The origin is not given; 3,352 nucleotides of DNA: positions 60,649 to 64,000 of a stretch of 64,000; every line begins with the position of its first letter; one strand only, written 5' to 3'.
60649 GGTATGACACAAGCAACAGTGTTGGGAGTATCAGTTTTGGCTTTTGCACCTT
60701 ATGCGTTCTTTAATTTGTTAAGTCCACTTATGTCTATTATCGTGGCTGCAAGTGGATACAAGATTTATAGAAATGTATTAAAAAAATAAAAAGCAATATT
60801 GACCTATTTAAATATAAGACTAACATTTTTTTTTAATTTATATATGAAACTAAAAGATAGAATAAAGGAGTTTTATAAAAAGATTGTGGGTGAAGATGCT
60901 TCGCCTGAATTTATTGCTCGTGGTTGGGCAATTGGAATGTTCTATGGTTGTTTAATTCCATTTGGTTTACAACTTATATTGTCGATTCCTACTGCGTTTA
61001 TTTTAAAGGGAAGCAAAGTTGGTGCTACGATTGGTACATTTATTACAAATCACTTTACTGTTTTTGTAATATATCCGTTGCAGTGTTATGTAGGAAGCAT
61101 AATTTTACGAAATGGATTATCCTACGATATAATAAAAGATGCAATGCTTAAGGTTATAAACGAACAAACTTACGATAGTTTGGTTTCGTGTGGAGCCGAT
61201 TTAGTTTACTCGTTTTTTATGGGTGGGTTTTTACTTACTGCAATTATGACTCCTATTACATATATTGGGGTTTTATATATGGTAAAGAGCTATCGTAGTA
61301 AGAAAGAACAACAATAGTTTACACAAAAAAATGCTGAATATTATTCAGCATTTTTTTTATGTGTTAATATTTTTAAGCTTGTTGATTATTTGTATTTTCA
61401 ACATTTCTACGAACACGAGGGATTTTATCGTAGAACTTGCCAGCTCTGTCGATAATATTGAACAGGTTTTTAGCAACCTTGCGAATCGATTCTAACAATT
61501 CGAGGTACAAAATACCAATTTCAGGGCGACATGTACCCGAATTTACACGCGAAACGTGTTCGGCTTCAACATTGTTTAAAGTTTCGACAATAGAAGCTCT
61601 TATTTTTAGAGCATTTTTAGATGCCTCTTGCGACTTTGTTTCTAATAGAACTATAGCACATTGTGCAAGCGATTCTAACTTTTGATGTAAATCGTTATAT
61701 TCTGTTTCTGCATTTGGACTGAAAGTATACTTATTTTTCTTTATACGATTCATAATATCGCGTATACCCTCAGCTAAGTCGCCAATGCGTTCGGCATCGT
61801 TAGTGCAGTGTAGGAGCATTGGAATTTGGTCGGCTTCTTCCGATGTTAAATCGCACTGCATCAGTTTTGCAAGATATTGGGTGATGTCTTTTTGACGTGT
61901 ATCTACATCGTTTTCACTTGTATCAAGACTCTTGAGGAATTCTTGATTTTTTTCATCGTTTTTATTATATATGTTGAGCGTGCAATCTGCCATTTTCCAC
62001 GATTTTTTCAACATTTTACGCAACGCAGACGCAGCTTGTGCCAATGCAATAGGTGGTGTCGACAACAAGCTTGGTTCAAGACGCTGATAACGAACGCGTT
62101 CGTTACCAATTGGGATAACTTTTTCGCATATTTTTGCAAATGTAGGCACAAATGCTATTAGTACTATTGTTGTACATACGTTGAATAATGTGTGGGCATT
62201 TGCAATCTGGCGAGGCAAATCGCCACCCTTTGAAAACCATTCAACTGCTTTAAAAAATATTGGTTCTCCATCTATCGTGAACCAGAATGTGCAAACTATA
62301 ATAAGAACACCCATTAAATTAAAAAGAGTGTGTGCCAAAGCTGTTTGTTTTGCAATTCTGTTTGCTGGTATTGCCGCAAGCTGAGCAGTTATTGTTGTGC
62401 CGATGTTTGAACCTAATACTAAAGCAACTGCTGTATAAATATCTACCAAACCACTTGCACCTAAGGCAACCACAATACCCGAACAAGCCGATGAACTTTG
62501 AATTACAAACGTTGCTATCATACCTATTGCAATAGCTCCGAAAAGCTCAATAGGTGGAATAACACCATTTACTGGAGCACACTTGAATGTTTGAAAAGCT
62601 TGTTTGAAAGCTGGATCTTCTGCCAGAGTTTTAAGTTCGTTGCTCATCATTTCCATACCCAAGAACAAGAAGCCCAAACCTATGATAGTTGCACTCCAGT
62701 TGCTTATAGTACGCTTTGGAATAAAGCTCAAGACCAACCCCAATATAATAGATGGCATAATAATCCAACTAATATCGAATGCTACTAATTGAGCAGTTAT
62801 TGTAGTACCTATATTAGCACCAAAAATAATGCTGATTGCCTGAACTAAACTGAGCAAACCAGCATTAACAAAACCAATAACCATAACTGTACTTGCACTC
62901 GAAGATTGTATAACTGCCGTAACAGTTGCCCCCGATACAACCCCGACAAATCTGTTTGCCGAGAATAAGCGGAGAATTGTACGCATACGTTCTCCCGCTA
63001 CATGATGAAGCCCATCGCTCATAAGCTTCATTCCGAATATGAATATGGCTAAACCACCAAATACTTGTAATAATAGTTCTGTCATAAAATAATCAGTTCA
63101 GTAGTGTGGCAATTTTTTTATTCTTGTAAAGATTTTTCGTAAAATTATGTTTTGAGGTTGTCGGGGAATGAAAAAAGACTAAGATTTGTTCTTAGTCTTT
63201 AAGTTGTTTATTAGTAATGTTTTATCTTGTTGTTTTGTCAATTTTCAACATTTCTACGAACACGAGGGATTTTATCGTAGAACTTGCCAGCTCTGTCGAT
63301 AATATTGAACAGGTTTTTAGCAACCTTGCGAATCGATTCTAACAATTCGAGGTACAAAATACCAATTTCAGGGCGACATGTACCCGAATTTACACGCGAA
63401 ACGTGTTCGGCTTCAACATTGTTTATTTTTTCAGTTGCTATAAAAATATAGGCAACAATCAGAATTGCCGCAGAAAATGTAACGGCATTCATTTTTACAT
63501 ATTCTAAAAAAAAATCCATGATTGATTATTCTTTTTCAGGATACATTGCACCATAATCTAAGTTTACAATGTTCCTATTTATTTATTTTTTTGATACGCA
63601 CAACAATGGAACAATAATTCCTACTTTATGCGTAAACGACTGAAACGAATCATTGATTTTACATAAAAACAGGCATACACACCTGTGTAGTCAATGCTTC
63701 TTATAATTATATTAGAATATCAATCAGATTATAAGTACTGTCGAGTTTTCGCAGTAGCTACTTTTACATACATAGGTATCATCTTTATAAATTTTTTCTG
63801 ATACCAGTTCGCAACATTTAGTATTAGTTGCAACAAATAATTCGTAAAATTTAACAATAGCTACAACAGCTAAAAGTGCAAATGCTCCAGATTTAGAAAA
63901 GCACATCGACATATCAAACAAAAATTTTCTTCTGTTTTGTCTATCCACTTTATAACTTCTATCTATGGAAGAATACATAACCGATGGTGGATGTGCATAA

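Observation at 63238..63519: Perfect 185-bp duplication of the Na/Pi cotransporter 3' end fused to a new transmembrane N-terminus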

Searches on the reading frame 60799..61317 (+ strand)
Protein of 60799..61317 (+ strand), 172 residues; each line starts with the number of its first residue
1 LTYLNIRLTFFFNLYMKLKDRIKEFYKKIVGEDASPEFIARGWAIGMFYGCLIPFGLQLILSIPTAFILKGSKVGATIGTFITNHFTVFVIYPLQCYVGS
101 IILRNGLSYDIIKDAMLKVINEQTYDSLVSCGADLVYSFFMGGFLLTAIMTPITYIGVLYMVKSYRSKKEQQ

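Call 10: search_protein_families(library=pfam, proteins=[window:60799-61317:+], max_evalue=0.1)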
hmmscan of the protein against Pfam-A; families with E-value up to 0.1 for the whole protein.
window:60799-61317:+ (172 aa): 1 family
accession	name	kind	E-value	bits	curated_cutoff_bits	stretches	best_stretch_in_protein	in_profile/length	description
PF09835.14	DUF2062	-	3.1e-25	89.3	27.4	1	21-170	3-146/147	Uncharacterized protein conserved in bacteria (DUF2062)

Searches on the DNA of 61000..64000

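Call 47: search_rna_families(source=window, start=61000, end=64000, threshold=evalue, max_evalue=1)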
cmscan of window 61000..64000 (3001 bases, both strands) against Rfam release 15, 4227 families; matches with E-value up to 1: 3.
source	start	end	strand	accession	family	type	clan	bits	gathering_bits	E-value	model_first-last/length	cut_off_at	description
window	61325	61370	-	RF02901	AaHKsRNA41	Gene; sRNA;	-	27.8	97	0.001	1-187/187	no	Aggregatibacter sRNA 41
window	61798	61866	+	RF00667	mir-33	Gene; miRNA;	-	24.7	50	0.015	1-69/69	no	mir-33 microRNA precursor family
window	61325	61355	-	RF02629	RmaA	Gene; sRNA;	-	22.7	57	0.75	16-46/113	no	Regulator of motility and amylovoran A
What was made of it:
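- Tried and rejected: Rfam scan of 61000-64000 (call 47).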

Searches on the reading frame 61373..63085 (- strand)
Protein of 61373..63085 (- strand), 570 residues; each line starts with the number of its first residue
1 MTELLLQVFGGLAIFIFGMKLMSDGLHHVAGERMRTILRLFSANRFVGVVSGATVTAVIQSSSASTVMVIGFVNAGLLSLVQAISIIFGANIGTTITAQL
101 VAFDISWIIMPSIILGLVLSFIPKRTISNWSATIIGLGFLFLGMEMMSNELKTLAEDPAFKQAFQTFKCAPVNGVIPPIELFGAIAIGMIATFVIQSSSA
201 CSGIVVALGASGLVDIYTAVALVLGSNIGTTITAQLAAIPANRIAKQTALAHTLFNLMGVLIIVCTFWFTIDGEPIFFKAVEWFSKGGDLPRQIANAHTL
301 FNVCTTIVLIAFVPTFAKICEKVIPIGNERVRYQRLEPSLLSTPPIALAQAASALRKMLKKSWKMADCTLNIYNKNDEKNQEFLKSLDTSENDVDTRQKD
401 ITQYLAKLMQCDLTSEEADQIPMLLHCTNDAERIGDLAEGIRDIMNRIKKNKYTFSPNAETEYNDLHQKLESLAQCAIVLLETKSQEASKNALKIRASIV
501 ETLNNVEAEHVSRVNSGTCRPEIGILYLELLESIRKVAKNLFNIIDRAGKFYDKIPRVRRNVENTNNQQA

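Call 7: find_encoding_contigs(protein=window:61373-63085:-, flank=10000, max_places=10)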
Protein window:61373-63085:- (570 aa): 2 contigs read that carry it; 2 places shown.
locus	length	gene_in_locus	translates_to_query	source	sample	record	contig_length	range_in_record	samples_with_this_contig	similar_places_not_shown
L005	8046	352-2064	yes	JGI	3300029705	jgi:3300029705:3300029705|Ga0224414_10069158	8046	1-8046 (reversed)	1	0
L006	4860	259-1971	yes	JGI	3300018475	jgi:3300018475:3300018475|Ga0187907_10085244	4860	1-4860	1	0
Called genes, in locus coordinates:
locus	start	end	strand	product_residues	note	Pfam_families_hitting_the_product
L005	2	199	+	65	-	?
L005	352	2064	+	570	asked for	PF02690:Na_Pi_cotrans, PF01895:PhoU (weak)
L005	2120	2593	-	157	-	PF09835:DUF2062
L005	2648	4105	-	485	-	PF03553:Na_H_antiporter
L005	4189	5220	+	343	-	PF04616:Glyco_hydro_43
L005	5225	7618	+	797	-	PF22848:ASD1_dom, PF06964:Alpha-L-AF_C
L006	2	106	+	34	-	?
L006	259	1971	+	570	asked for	PF02690:Na_Pi_cotrans, PF01895:PhoU (weak)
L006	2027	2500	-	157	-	PF09835:DUF2062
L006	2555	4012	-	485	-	PF03553:Na_H_antiporter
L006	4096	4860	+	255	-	?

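Call 10: search_protein_families(library=pfam, proteins=[window:61373-63085:-], max_evalue=0.1)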
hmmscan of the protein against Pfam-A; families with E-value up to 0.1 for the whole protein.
window:61373-63085:- (570 aa): 3 families
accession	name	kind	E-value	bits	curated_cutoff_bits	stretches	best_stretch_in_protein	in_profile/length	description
PF02690.20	Na_Pi_cotrans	-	2.4e-61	206.2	29.1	2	14-148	1-136/137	Na+/Pi-cotransporter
PF01895.24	PhoU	-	2.4e-06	28.3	23.5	1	355-441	1-85/89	PhoU domain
PF10593.14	Z1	-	0.067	13.2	25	0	405-515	10-110/228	Z1 domain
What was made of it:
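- On Na/Pi cotransporter with PhoU-like domain (PF02690 + PF01895): The neighbouring 570-aa gene has it (E = 2.4e-61, 2 stretches) (call 10).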

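Call 25: find_related_loci(query=window:61373-63085:-, collection=genome_contigs, flank=6000)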
Query window:61373-63085:- (570 aa) in genome_contigs; peptide patterns used: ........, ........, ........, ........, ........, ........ (x = any residue, [..] = any of these).
257 stretches matched a pattern; 144 encode a relative of the query (tblastn E <= 1e-3); the best 80 are kept; 79 distinct loci.
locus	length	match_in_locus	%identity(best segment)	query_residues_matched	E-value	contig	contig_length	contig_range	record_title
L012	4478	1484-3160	72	1-559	0e+0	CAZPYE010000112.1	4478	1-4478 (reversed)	MAG TPA_asm: uncultured Enterobacteriaceae bacterium isolate SRP315200_co1_18 genome assembly, contig: NODE_49808_length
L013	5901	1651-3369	72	1-564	0e+0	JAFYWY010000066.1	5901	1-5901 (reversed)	MAG: Opitutales bacterium isolate RGIG7497 Water_buffalos_Colon-5__c508114, whole genome shotgun sequence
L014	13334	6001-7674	73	1-557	0e+0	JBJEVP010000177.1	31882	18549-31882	MAG: Candidatus Spyradosoma sp. isolate LOHA34_bin.041 NODE_383_length_31882_cov_19.484149, whole genome shotgun sequenc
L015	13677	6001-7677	72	1-559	0e+0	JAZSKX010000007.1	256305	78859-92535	MAG: Candidatus Spyradenecus sp. isolate T1900044559_TS20190025.MAGScoT_cleanbin_000012 SGB_350_k141_2468203, whole geno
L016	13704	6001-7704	71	1-559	0e+0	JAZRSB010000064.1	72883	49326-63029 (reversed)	MAG: Candidatus Spyradenecus sp. isolate T1900045349_YK20190039.MAGScoT_cleanbin_000017 SGB_6737_k141_246021, whole geno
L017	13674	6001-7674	72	1-557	0e+0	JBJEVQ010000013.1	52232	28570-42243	MAG: Candidatus Spyradosoma sp. isolate LOHA06_bin.025 NODE_316_length_52232_cov_19.277153, whole genome shotgun sequenc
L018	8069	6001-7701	68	1-564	0e+0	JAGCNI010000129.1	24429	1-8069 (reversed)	MAG: Lentisphaeria bacterium isolate RGIG9948 Yak_Rectum.Co__c3879506, whole genome shotgun sequence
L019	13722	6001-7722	68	1-570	0e+0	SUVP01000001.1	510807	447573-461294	MAG: Opitutales bacterium isolate SIG75 NODE_37_length_510807_cov_2.941102, whole genome shotgun sequence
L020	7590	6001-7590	71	1-521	0e+0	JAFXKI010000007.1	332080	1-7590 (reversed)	MAG: Opitutales bacterium isolate RGIG6493 Sheep_Rectum.Co__c2300264, whole genome shotgun sequence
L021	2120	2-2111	74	1-559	0e+0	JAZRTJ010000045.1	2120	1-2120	MAG: Candidatus Spyradenecus sp. isolate T1900045343_YK20190033.MAGScoT_cleanbin_000018 SGB_6676_k141_46112, whole genom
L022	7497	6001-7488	73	1-487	0e+0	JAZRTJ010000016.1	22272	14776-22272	MAG: Candidatus Spyradenecus sp. isolate T1900045343_YK20190033.MAGScoT_cleanbin_000018 SGB_6676_k141_922252, whole geno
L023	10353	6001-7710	64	6-566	0e+0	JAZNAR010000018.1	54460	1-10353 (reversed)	MAG: Victivallaceae bacterium isolate T1900044745_TS20190211.MAGScoT_cleanbin_000020 SGB_2114_k141_2291850, whole genome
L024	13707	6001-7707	64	2-568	0e+0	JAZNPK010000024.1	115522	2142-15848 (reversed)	MAG: Victivallales bacterium isolate T1900044834_TS20190300.MAGScoT_cleanbin_000020 SGB_2913_k141_739206, whole genome s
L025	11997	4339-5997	64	1-553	0e+0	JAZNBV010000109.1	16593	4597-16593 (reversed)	MAG: Victivallaceae bacterium isolate T1900044740_TS20190206.MAGScoT_cleanbin_000031 SGB_2048_k141_5572, whole genome sh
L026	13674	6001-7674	72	1-557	0e+0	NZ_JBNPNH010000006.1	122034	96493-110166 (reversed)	Candidatus Spyradosoma sp. SGI.093 HD212_5, whole genome shotgun sequence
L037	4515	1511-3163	60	4-554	0e+0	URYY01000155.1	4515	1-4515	uncultured Opitutales bacterium isolate UMGS1490 genome assembly, contig: NODE_10445_length_4515_cov_3.510987, whole gen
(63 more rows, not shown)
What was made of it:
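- Tried and rejected: Genome collection scan (call 25).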

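Call 31: search_protein_families(library=pfam, proteins=[L037:131-1477:+], max_evalue=0.01)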
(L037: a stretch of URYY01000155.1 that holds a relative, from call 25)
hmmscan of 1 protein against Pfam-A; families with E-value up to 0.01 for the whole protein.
L037:131-1477:+ (448 aa): 6 families
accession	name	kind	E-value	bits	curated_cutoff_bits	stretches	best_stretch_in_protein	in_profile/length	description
PF03600.22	CitMHS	-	6.7e-86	288.9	31.9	2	30-389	1-336/336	Citrate transporter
PF00939.25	Na_sulph_symp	-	8.9e-12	45.2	27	2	252-442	271-462/472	Sodium:sulfate symporter transmembrane region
PF02040.21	ArsB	-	3.6e-11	43.5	22.2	1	74-440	47-417/423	Arsenical pump membrane protein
PF06450.18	NhaB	-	4e-08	33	27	1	169-220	213-263/515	Bacterial Na+/H+ antiporter B (NhaB)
PF07158.17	MatC_N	-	0.00028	21.4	23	1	78-160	53-136/149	Dicarboxylate carrier protein MatC N-terminus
PF06808.19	DctM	-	0.0013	18.1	23.8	1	21-217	217-409/413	Tripartite ATP-independent periplasmic transporter, DctM component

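Call 38: find_homologous_proteins(query=L037:131-1474:+, max_evalue=1e-30)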
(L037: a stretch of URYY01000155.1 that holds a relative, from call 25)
Query L037:131-1474:+ (448 aa): 8000 proteins with E <= 1e-30 among 8000 candidates; the best 120 are listed.
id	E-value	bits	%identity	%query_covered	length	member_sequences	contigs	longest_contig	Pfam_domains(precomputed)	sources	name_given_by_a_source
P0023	3.7e-273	924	99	99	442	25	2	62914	PF00939.26,PF06450.19,PF16980.12,PF03600.23,PF02040.21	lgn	-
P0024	3.4e-242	822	90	96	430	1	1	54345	PF00939.26,PF06450.19,PF16980.12,PF03600.23,PF02040.21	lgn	-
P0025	4.5e-218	743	76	100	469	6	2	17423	PF00939.26,PF16980.12,PF03600.23,PF02040.21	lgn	-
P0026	4.5e-202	690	72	99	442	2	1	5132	PF00939.26,PF16980.12,PF03600.23,PF02040.21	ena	-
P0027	3.1e-182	625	70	95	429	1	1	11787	PF00939.26,PF16980.12,PF03600.23,PF02040.21,PF07158.18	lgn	-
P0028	3.1e-177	608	64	98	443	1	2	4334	PF00939.26,PF06808.19,PF16980.12,PF03600.23,PF02040.21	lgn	-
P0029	5.1e-174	597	64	99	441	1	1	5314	PF00939.26,PF06450.19,PF16980.12,PF03600.23,PF02040.21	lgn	-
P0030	1.2e-173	596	63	99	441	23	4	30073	PF00939.26,PF06450.19,PF16980.12,PF03600.23,PF02040.21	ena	-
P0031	1.7e-173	596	65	99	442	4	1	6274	PF00939.26,PF16980.12,PF03600.23,PF02040.21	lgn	-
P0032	2.6e-173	595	65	96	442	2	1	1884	PF00939.26,PF06450.19,PF16980.12,PF03600.23,PF02040.21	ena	-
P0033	3.0e-173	595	63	99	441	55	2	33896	PF00939.26,PF06450.19,PF16980.12,PF03600.23,PF02040.21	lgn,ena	-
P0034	5.8e-173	594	64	99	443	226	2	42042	PF00939.26,PF06450.19,PF16980.12,PF03600.23,PF02040.21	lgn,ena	-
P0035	2.9e-172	592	63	99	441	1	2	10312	PF00939.26,PF06450.19,PF16980.12,PF03600.23,PF02040.21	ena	-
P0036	1.1e-171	590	63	99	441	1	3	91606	PF00939.26,PF06450.19,PF16980.12,PF03600.23,PF02040.21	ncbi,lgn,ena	-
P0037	2.4e-171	589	63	99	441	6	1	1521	PF00939.26,PF06450.19,PF16980.12,PF03600.23,PF02040.21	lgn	-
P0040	6.3e-170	584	63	97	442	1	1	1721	PF00939.26,PF06450.19,PF16980.12,PF03600.23,PF02040.21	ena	-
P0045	3.8e-168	578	63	97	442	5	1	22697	PF00939.26,PF06450.19,PF16980.12,PF03600.23,PF02040.21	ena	-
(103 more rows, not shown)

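Call 41: find_encoding_contigs(protein=P0045, flank=8000, max_places=4)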
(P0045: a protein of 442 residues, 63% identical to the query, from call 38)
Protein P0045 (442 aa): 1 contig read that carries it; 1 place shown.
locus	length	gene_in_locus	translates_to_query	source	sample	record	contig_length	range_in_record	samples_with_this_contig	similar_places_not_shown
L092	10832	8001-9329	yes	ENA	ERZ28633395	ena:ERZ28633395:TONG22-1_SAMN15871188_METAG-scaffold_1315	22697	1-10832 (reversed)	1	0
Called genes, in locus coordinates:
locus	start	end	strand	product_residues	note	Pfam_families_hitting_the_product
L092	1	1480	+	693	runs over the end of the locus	PF03979:Sigma70_r1_1, PF00140:Sigma70_r1_2, PF04542:Sigma70_r2, PF04539:Sigma70_r3, PF04545:Sigma70_r4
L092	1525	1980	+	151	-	-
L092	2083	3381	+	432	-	PF00375:SDF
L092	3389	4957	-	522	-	PF00890:FAD_binding_2 (weak), PF01266:DAO, PF12831:FAD_oxidored (faint), PF16901:DAO_C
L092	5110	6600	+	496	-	PF00370:FGGY_N, PF02782:FGGY_C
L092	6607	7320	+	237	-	PF00230:MIP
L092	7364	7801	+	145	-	-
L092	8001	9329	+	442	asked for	PF00939:Na_sulph_symp, PF02040:ArsB, PF06450:NhaB (faint), PF16980:CitMHS_2, PF03600:CitMHS, PF00939:Na_sulph_symp (weak)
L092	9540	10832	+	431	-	?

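Call 42: find_encoding_contigs(protein=P0032, flank=8000, max_places=4)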
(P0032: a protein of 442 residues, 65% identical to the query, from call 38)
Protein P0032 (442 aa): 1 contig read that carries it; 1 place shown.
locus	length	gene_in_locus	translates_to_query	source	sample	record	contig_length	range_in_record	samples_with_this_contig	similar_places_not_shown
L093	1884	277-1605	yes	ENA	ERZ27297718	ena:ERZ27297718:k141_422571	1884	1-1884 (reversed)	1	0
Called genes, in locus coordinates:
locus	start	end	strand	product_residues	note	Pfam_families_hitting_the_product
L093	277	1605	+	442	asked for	PF00939:Na_sulph_symp, PF02040:ArsB, PF06450:NhaB (faint), PF16980:CitMHS_2, PF03600:CitMHS, PF00939:Na_sulph_symp (weak)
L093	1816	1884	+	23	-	?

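Call 43: find_encoding_contigs(protein=P0040, flank=8000, max_places=4)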
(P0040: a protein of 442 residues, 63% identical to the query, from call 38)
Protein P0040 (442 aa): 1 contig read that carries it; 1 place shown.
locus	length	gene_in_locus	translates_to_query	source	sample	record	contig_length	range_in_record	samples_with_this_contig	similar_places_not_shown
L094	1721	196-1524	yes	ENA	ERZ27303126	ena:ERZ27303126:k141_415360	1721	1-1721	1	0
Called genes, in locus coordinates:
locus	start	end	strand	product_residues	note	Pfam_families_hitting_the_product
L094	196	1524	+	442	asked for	PF00939:Na_sulph_symp (weak), PF06450:NhaB (faint), PF02040:ArsB, PF03600:CitMHS, PF16980:CitMHS_2, PF00939:Na_sulph_symp (weak)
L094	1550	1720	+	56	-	?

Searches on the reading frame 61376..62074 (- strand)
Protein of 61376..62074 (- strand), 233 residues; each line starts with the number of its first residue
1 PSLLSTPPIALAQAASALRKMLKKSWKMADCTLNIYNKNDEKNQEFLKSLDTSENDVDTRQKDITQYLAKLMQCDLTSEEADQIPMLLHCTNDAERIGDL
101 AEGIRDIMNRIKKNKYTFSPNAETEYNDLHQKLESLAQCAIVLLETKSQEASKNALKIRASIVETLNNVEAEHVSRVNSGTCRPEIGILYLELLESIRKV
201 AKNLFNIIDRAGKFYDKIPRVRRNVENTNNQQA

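Call 49: search_solved_structures(query=window:61376-62074:-, max_evalue=1, show_alignments=2)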
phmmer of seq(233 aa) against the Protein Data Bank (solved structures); distinct sequences matched with E-value up to 1: 4.
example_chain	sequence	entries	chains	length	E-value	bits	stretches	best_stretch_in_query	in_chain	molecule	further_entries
8eja_B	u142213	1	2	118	0.11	15.5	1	49-138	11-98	aBAK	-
9clb_B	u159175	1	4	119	0.11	15.5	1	49-138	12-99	aBAK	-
4k12_B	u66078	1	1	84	0.38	13.7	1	150-197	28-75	Choline binding protein A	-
9lwi_D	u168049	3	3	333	0.95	12.4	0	73-129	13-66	EP300-interacting inhibitor of differentiation 3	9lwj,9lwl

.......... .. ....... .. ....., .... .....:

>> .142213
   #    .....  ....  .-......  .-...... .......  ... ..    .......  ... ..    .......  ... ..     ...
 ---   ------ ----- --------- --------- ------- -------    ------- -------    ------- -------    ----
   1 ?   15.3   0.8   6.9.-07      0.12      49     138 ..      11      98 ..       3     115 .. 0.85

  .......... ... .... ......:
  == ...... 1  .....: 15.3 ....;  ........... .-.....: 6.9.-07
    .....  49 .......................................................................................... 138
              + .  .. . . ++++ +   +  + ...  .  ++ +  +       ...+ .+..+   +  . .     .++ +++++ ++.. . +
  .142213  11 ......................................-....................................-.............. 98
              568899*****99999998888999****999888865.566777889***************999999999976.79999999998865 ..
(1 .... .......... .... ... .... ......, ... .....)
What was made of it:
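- Tried and rejected: PDB sequence search with the C-terminal domain (call 49).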
